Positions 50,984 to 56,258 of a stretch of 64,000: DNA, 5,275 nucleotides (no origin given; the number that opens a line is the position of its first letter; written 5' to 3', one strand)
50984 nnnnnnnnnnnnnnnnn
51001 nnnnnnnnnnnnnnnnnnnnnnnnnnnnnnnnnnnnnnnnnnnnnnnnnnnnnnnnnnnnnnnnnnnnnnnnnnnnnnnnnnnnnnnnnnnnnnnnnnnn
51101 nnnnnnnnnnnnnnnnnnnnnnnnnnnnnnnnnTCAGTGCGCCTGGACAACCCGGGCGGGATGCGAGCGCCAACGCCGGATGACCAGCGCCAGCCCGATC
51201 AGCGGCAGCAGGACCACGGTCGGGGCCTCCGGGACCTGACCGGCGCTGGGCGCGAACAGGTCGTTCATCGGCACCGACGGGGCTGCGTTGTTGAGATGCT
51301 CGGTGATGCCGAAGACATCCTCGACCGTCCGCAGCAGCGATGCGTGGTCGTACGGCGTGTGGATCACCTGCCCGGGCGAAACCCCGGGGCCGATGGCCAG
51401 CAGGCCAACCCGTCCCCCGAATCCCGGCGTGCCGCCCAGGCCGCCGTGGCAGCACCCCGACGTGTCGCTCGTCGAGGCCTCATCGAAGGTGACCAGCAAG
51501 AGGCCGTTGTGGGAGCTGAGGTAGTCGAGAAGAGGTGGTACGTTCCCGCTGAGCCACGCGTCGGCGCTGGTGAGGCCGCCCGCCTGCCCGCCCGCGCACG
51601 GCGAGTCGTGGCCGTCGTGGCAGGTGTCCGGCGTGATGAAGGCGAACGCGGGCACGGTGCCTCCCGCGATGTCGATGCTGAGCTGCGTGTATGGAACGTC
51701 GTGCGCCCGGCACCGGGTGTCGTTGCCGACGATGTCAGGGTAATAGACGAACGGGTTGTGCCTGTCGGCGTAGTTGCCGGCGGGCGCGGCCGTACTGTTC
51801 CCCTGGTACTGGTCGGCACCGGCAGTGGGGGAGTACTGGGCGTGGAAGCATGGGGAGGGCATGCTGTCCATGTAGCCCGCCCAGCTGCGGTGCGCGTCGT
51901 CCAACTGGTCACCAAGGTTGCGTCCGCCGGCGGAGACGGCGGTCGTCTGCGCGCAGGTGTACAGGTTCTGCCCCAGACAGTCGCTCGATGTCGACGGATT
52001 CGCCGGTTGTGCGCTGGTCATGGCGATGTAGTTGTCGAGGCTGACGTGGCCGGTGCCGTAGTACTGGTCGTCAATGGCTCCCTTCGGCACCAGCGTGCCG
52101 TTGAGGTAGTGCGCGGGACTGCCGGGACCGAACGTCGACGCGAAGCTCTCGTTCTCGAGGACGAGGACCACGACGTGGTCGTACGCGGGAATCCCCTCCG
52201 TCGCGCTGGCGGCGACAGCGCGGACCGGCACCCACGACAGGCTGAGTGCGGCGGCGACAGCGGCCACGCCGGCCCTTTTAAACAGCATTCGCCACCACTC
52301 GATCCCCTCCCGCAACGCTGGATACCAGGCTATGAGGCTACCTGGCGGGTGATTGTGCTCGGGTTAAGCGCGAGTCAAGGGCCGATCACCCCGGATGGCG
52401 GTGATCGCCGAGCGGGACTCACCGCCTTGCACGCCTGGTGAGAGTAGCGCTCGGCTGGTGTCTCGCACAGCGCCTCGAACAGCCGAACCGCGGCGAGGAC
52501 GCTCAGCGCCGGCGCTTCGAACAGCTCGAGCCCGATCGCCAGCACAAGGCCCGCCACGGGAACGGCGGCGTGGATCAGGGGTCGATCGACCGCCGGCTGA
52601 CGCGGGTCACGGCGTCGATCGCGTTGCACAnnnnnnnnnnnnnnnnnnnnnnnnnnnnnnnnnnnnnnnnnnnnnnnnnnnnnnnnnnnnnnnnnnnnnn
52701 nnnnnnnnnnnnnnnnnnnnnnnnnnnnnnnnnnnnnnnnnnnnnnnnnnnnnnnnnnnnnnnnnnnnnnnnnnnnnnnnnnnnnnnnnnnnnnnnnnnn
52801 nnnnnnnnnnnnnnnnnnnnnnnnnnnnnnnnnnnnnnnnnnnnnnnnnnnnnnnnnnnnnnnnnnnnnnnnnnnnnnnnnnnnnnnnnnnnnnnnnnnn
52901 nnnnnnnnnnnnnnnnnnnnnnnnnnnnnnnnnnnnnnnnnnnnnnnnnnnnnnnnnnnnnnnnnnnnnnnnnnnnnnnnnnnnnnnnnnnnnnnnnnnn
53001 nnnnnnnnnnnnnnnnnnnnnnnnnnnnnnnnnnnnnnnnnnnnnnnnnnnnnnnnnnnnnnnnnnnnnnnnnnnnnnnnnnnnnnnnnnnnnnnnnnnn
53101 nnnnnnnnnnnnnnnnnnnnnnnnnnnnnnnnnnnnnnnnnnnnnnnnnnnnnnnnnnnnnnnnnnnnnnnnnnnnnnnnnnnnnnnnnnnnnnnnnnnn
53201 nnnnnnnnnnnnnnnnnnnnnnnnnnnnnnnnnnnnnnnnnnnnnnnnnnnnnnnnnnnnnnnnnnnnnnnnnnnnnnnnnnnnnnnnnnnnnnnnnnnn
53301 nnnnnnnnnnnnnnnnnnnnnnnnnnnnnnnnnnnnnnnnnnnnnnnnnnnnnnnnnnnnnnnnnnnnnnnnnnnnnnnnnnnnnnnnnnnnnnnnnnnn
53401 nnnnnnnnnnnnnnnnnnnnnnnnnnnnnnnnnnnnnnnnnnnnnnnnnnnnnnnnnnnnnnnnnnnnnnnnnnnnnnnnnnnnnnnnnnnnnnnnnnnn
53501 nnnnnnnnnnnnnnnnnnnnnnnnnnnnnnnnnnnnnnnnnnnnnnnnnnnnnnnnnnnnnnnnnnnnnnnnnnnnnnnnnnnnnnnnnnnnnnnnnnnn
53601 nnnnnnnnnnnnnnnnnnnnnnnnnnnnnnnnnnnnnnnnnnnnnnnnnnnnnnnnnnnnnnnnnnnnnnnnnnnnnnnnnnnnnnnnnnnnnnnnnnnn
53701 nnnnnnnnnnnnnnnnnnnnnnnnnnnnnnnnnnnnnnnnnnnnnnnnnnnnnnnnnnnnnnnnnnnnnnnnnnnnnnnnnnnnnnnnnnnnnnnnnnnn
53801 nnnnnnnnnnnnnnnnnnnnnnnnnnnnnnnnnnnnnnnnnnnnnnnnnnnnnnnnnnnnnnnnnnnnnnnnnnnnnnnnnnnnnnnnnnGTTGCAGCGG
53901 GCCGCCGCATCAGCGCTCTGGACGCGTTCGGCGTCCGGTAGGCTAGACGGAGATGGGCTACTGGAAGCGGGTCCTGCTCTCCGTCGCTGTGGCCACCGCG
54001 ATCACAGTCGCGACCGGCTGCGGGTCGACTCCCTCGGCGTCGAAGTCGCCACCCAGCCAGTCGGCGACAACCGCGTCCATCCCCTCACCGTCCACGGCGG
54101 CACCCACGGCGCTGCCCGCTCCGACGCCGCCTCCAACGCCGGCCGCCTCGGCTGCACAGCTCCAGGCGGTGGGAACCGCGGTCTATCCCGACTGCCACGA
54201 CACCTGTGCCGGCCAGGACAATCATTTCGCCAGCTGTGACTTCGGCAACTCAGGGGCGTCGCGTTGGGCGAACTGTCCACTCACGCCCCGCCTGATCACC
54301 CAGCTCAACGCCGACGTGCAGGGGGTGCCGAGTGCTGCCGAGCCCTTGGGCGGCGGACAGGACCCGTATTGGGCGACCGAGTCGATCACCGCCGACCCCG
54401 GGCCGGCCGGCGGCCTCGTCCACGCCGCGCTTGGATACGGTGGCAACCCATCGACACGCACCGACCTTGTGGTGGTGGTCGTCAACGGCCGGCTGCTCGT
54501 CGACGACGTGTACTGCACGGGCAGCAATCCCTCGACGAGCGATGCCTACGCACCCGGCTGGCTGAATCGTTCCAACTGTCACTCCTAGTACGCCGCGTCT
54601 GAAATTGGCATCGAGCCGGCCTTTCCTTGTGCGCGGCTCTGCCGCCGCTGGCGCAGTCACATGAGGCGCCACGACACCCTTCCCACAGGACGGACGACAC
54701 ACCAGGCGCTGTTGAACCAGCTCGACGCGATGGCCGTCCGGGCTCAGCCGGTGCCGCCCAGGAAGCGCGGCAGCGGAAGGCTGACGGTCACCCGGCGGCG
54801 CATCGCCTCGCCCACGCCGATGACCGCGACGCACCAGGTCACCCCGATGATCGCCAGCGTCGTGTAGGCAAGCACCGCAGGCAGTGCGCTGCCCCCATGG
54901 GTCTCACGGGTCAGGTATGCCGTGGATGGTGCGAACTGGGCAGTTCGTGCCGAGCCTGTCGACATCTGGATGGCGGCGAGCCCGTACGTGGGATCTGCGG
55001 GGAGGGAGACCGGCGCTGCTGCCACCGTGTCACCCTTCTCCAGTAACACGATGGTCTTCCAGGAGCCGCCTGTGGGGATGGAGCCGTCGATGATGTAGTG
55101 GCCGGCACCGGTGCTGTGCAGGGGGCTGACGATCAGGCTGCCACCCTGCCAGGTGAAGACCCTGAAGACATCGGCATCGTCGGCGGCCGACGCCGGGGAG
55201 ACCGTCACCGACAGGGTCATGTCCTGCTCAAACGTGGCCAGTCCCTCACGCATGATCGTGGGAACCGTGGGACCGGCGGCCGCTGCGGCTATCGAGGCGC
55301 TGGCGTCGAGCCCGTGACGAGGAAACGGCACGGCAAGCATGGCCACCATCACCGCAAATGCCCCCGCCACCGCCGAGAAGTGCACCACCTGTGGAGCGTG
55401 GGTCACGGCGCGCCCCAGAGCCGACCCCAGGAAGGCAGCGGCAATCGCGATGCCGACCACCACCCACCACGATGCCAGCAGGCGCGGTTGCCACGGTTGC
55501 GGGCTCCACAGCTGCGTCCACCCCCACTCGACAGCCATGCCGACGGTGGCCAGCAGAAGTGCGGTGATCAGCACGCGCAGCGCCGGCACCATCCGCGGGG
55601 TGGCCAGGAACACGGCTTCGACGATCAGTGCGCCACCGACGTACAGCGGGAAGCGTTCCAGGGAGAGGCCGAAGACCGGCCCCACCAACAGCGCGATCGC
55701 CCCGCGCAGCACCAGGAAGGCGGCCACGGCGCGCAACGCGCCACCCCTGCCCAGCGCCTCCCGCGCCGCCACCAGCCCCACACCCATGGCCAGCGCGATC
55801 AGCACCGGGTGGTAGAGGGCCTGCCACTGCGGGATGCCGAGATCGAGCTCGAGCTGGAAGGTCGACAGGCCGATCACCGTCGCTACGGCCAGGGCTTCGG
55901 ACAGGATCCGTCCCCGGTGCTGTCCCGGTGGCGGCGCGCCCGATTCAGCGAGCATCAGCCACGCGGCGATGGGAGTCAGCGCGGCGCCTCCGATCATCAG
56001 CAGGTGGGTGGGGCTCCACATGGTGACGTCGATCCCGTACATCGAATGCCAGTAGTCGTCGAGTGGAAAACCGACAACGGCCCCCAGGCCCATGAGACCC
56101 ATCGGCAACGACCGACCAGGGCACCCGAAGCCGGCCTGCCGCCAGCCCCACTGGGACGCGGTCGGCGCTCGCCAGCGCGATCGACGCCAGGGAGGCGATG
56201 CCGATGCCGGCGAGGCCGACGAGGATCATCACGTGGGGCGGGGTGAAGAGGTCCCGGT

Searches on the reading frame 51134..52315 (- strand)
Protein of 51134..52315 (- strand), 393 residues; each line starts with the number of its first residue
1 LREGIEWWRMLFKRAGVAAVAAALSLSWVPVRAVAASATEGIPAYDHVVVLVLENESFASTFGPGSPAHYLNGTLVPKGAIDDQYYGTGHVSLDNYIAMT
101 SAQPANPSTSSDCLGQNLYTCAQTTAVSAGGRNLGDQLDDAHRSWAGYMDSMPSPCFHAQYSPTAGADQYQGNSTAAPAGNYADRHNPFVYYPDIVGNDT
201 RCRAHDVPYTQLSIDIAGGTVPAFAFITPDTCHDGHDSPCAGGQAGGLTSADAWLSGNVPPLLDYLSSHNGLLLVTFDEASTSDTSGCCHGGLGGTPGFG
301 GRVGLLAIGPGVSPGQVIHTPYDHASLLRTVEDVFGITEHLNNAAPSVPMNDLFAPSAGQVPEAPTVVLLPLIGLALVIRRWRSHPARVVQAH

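Call 8: search_protein_families(library=pfam, proteins=[window:51134-52315:-])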
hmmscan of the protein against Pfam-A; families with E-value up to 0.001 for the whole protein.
window:51134-52315:- (393 aa): 1 family
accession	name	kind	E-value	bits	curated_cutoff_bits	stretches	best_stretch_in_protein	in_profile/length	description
PF04185.19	Phosphoesterase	-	1e-29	104.3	23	1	75-337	113-355/356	Phosphoesterase family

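Call 33: find_homologous_proteins(query=window:51134-52315:-, max_evalue=1e-20)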
Query window:51134-52315:- (393 aa): 2284 proteins with E <= 1e-20 among 8000 candidates; the best 120 are listed.
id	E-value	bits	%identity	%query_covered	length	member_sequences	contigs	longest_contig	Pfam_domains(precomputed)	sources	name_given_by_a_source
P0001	1.6e-254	862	100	96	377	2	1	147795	PF04185.20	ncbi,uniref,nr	ncbi:MAG: phosphoesterase [Candidatus Dormibacteraeota bacterium]|uniref:Phosphoesterase n=1 Tax=Can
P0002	1.2e-168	580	70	88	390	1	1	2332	PF04185.20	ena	-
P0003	3.0e-168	578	74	82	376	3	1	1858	PF04185.20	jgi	-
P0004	3.8e-168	578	69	90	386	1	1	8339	PF04185.20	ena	-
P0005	3.4e-160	552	69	88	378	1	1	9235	PF04185.20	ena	-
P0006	7.9e-159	547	64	95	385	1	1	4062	PF04185.20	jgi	-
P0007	1.2e-157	543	68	83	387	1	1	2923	PF04185.20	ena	-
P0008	1.8e-157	543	66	89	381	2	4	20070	PF04185.20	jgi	jgi:phospholipase C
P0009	5.8e-157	541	65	92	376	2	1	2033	PF04185.20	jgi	jgi:phospholipase C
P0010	8.3e-156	537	71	83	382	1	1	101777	PF04185.20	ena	-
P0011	2.1e-155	536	66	89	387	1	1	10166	PF04185.20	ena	-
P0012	4.1e-155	535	67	88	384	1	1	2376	PF04185.20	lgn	-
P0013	3.2e-154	532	65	97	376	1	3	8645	PF04185.20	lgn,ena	-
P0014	3.4e-154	532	65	92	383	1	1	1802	PF04185.20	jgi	jgi:phosphatidylinositol-3-phosphatase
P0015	3.7e-154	532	64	94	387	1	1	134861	PF04185.20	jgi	jgi:phosphatidylinositol-3-phosphatase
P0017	9.1e-154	531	68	87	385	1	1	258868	PF04185.20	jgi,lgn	jgi:hypothetical protein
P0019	2.8e-153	529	69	85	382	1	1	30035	PF04185.20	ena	-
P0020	2.8e-153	529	66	88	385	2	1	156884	PF04185.20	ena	-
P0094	1.8e-132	461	61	91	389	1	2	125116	PF04185.20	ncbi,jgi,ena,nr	ncbi:MAG: hypothetical protein JOZ46_10465 [Candidatus Dormibacteraeota bacterium]|nr:hypothetical p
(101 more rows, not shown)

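Call 34: find_encoding_contigs(protein=P0010, flank=8000, max_places=1)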
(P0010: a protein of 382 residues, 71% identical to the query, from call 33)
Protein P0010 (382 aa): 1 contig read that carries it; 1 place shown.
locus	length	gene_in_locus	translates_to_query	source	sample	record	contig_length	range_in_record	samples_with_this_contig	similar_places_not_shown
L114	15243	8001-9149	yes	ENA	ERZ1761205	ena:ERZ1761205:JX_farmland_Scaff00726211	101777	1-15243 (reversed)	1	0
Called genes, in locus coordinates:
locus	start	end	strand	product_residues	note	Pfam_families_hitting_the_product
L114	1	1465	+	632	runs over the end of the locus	PF00009:GTP_EFTU, PF01926:MMR_HSR1 (faint), PF22042:EF-G_D2, PF03144:GTP_EFTU_D2, PF00679:EFG_C, PF21018:BipA_C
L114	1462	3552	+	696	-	PF03176:MMPL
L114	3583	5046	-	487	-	PF00270:DEAD, PF00271:Helicase_C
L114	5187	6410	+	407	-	PF03279:Lip_A_acyltrans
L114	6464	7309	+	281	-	PF00892:EamA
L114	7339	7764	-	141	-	PF06127:Mpo1-like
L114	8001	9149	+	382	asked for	PF04185:Phosphoesterase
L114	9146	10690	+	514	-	PF04185:Phosphoesterase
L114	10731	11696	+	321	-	PF08240:ADH_N, PF00107:ADH_zinc_N, PF13602:ADH_zinc_N_2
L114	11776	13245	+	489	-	PF02805:Ada_Zn_binding, PF00165:HTH_AraC (faint), PF12833:HTH_18, PF06029:AlkA_N, PF00730:HhH-GPD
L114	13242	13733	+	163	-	PF01035:DNA_binding_1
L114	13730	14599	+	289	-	PF00563:EAL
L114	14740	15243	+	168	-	?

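Call 35: find_encoding_contigs(protein=P0017, flank=8000, max_places=1)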
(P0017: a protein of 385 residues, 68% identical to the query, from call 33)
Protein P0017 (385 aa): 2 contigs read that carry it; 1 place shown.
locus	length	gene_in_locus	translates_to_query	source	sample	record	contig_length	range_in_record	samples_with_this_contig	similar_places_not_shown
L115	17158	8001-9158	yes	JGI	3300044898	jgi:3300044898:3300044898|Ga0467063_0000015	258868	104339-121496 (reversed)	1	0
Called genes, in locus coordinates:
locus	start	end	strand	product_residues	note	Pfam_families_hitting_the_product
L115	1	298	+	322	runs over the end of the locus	PF08379:Bact_transglu_N, PF01841:Transglut_core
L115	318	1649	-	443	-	PF04389:Peptidase_M28, PF01546:Peptidase_M20, PF07687:M20_dimer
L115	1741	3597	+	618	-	PF00009:GTP_EFTU, PF01926:MMR_HSR1 (faint), PF22042:EF-G_D2, PF03144:GTP_EFTU_D2, PF00679:EFG_C, PF21018:BipA_C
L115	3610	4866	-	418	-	PF00270:DEAD, PF00271:Helicase_C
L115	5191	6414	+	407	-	PF03279:Lip_A_acyltrans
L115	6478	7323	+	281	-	PF00892:EamA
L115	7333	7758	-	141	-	PF06127:Mpo1-like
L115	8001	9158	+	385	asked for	PF04185:Phosphoesterase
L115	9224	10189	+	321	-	PF08240:ADH_N, PF00107:ADH_zinc_N, PF13602:ADH_zinc_N_2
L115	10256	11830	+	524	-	PF02805:Ada_Zn_binding, PF00165:HTH_AraC (faint), PF12833:HTH_18, PF06029:AlkA_N, PF00730:HhH-GPD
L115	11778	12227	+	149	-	PF01035:DNA_binding_1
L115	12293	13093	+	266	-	PF00563:EAL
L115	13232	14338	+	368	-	PF03979:Sigma70_r1_1, PF00140:Sigma70_r1_2, PF04542:Sigma70_r2, PF04539:Sigma70_r3, PF04545:Sigma70_r4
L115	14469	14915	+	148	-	PF00027:cNMP_binding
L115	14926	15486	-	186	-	PF02581:TMP-TENI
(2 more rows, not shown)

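Call 36: find_encoding_contigs(protein=P0020, flank=8000, max_places=1)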
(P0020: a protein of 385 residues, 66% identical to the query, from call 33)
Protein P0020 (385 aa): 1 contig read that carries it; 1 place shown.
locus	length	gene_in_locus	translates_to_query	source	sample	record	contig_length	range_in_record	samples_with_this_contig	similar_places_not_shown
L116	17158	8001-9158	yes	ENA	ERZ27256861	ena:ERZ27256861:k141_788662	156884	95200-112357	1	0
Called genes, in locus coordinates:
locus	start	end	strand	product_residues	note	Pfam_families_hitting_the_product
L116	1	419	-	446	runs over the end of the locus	PF01694:Rhomboid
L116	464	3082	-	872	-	PF00912:Transgly, PF00905:Transpeptidase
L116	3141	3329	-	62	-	-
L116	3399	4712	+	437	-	-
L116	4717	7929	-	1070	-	PF12773:DZR, PF13240:Zn_Ribbon_1 (weak), PF13248:Zn_ribbon_3 (faint), PF24463:DUF7577 (weak), PF00211:Guanylate_cyc, PF13191:AAA_16, PF13424:TPR_12, PF00515:TPR_1 (weak), +3 more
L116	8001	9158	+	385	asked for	PF04185:Phosphoesterase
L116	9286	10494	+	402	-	PF12849:PBP_like_2, PF01547:SBP_bac_1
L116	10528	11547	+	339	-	PF00528:BPD_transp_1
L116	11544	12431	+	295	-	PF00528:BPD_transp_1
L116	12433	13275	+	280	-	PF00005:ABC_tran, PF02463:SMC_N, PF13304:AAA_21 (weak)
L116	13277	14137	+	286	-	PF00005:ABC_tran, PF02463:SMC_N (faint), PF13304:AAA_21 (faint)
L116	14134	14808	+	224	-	PF01895:PhoU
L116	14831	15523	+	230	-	-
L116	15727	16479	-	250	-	PF00072:Response_reg, PF00486:Trans_reg_C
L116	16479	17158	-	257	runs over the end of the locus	PF01895:PhoU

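Call 52: find_encoding_contigs(protein=P0004, flank=4000, max_places=1)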
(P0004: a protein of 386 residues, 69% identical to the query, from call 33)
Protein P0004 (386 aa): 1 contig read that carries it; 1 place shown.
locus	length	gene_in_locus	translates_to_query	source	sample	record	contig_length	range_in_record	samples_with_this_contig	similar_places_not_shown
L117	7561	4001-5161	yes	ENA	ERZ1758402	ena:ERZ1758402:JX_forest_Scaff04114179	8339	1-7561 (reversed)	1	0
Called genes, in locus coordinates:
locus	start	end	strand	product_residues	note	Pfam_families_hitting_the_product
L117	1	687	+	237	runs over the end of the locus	PF19673:DUF6176 (faint)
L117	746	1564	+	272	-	PF11716:MDMPI_N (weak)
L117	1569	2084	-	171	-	PF01252:Peptidase_A8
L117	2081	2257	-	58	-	-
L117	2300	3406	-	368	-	PF04542:Sigma70_r2, PF08281:Sigma70_r4_2 (faint)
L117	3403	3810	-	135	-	-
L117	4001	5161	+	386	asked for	PF04185:Phosphoesterase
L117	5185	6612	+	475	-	PF04185:Phosphoesterase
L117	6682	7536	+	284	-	PF01557:FAA_hydrolase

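Call 53: find_encoding_contigs(protein=P0005, flank=4000, max_places=1)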
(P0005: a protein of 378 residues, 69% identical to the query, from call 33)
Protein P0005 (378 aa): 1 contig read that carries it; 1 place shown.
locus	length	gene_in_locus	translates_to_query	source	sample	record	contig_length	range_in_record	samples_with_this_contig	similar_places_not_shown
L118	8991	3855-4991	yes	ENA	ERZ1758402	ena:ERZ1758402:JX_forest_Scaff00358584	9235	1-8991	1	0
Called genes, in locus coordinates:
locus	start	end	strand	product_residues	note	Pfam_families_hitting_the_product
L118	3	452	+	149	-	?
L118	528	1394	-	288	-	PF03009:GDPD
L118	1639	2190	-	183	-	-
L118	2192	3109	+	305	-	-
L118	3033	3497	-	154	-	-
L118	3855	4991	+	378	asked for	PF04185:Phosphoesterase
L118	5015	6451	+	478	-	-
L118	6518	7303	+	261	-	PF01557:FAA_hydrolase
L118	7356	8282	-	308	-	PF00441:Acyl-CoA_dh_1, PF08028:Acyl-CoA_dh_2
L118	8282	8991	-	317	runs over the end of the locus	?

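Call 54: find_encoding_contigs(protein=P0019, flank=4000, max_places=1)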
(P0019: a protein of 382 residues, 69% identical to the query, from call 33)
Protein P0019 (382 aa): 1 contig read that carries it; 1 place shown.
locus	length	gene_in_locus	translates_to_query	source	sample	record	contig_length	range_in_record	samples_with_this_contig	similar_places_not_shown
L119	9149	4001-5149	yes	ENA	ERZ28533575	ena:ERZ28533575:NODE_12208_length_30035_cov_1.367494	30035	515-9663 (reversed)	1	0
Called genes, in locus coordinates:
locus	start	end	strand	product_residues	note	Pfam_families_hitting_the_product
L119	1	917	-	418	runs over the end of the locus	PF00270:DEAD, PF00271:Helicase_C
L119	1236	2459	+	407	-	PF03279:Lip_A_acyltrans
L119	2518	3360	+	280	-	PF00892:EamA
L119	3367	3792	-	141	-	PF06127:Mpo1-like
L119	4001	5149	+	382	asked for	PF04185:Phosphoesterase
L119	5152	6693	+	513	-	PF04185:Phosphoesterase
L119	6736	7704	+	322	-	PF08240:ADH_N, PF00107:ADH_zinc_N, PF13602:ADH_zinc_N_2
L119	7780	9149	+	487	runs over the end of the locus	PF02805:Ada_Zn_binding, PF00165:HTH_AraC (faint), PF12833:HTH_18, PF06029:AlkA_N, PF00730:HhH-GPD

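Call 55: find_encoding_contigs(protein=P0094, flank=4000, max_places=1)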
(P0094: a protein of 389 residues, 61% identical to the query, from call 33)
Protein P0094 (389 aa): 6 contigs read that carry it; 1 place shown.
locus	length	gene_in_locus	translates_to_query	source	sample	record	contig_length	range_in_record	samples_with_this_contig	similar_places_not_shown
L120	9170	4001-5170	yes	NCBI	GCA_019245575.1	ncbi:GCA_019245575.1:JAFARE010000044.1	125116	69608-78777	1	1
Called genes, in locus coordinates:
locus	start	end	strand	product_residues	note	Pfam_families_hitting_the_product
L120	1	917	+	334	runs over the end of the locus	PF00005:ABC_tran, PF13304:AAA_21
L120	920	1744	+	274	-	PF01061:ABC2_membrane, PF12698:ABC2_membrane_3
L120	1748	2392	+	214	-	PF00753:Lactamase_B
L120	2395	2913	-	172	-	PF12697:Abhydrolase_6 (faint), PF20408:Abhydrolase_11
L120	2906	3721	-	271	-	-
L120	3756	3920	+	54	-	-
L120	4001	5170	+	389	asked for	PF04185:Phosphoesterase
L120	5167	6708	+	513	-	PF04185:Phosphoesterase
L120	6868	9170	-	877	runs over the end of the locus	-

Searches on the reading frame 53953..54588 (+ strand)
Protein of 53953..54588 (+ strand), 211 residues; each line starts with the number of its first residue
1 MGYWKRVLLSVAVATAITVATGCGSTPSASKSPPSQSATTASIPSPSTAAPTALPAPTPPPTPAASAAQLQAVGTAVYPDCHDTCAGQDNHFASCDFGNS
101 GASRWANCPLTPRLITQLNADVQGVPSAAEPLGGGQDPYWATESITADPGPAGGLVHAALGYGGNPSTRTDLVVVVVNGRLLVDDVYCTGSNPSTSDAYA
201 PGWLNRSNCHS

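Call 8: search_protein_families(library=pfam, proteins=[window:53953-54588:+])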
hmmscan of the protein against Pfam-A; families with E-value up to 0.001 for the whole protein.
window:53953-54588:+ (211 aa): 0 families

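Call 49: search_protein_families(library=pfam, proteins=[window:53953-54588:+], max_evalue=1)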
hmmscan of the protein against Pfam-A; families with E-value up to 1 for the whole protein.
window:53953-54588:+ (211 aa): 1 family
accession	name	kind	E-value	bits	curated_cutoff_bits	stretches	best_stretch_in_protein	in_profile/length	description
PF06333.17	Med13_C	-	0.32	10.7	26.1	1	7-70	135-202/325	Mediator complex subunit 13 C-terminal domain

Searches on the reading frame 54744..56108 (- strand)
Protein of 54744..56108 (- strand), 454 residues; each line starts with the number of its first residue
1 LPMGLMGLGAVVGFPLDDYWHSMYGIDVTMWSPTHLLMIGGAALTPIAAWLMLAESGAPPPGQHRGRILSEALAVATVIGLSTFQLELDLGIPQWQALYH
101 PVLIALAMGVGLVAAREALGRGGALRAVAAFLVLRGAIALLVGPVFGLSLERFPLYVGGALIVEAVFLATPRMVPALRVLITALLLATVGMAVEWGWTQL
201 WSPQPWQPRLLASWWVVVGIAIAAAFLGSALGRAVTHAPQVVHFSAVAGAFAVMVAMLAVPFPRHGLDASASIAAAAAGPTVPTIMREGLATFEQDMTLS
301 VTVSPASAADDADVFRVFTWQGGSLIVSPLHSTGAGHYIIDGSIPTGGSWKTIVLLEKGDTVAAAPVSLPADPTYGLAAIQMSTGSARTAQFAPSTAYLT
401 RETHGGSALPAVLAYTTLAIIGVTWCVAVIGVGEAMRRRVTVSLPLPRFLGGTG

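Call 8: search_protein_families(library=pfam, proteins=[window:54744-56108:-])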
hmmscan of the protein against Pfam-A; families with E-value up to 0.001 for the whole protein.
window:54744-56108:- (454 aa): 0 families

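Call 30: search_protein_families(library=ncbifam, proteins=[window:54744-56108:-])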
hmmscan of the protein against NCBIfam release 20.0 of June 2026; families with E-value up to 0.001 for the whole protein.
window:54744-56108:- (454 aa): 0 families

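Call 49: search_protein_families(library=pfam, proteins=[window:54744-56108:-], max_evalue=1)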
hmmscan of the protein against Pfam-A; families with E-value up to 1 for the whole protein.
window:54744-56108:- (454 aa): 1 family
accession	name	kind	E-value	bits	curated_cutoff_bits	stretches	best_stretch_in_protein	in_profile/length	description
PF03817.18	MadL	-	0.4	11.1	25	1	84-138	56-106/118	Malonate transporter MadL subunit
